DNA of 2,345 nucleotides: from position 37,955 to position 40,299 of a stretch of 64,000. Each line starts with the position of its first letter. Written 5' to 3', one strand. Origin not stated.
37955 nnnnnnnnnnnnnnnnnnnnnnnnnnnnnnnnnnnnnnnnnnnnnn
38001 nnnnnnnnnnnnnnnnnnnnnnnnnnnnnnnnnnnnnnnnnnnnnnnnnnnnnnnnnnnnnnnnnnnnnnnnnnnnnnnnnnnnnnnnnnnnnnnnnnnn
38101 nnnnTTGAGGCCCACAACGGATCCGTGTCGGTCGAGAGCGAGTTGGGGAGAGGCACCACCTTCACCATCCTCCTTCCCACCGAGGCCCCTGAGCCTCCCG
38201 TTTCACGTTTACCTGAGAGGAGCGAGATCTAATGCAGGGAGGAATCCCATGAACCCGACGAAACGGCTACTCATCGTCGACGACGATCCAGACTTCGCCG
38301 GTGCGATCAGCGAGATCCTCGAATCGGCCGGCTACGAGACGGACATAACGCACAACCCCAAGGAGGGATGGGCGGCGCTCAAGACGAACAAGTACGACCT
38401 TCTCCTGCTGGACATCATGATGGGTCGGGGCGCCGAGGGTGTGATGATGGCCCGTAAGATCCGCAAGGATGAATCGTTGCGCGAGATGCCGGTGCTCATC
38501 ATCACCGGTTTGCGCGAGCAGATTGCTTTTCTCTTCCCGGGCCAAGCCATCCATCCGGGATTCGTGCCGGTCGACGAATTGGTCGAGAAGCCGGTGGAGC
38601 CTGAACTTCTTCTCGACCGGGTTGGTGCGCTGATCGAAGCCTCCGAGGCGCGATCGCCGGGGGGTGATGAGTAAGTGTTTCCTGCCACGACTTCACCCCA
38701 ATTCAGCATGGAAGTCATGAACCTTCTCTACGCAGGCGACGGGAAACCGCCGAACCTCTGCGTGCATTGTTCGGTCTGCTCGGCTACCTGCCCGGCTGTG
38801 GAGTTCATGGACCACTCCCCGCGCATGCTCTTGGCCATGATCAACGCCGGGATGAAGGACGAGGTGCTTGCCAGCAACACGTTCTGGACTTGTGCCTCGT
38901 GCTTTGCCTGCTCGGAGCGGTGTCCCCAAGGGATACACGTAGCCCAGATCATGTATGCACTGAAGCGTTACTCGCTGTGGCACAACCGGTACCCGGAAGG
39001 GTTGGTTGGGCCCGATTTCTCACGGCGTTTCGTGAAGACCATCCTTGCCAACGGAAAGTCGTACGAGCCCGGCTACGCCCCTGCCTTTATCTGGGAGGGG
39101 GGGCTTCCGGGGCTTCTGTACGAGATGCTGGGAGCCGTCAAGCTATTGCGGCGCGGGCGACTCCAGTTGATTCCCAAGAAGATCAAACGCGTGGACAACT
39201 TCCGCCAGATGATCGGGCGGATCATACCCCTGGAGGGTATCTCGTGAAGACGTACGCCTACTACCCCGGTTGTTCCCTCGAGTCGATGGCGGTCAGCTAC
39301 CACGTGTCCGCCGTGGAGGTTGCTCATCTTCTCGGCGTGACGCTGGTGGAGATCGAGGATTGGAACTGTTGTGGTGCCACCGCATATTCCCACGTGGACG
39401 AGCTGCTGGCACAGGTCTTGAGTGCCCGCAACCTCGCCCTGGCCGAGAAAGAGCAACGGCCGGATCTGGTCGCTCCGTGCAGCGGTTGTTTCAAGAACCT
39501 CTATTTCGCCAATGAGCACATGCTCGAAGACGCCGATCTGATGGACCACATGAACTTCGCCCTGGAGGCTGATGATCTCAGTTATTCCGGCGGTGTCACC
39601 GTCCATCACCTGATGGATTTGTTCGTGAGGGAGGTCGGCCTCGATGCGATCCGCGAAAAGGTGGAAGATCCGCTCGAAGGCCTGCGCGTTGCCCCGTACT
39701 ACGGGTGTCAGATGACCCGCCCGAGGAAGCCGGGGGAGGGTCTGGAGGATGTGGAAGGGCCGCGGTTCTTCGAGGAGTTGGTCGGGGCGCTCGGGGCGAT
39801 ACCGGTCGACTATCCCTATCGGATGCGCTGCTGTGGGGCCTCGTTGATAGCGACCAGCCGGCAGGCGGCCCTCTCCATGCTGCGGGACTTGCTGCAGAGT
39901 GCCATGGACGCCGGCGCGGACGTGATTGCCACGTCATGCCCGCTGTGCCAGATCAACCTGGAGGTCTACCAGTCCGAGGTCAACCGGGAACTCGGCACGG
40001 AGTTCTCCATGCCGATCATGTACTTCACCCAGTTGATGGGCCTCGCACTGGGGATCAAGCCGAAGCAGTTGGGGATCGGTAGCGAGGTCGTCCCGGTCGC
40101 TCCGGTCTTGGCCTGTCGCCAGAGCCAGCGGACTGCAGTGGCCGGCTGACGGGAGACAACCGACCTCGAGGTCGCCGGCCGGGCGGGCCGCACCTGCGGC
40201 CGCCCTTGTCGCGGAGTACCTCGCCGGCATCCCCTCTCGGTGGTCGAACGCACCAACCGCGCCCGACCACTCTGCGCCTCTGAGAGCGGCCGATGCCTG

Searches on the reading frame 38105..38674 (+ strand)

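Call 8: search_protein_families(library=pfam, proteins=[window:38105-38674:+])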
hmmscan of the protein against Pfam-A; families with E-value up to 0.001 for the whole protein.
window:38105-38674:+ (189 aa): 1 family
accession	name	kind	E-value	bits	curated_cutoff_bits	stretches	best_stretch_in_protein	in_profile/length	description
PF00072.30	Response_reg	-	1.5e-17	64.2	30.2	1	56-172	2-109/111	Response regulator receiver domain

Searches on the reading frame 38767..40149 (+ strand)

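Call 8: search_protein_families(library=pfam, proteins=[window:38767-40149:+])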
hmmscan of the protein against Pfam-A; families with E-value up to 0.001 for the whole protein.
window:38767-40149:+ (460 aa): 1 family
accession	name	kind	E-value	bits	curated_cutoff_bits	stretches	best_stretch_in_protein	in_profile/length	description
PF02754.22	CCG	-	7.1e-25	87.4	20.6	2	163-245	1-84/85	Cysteine-rich domain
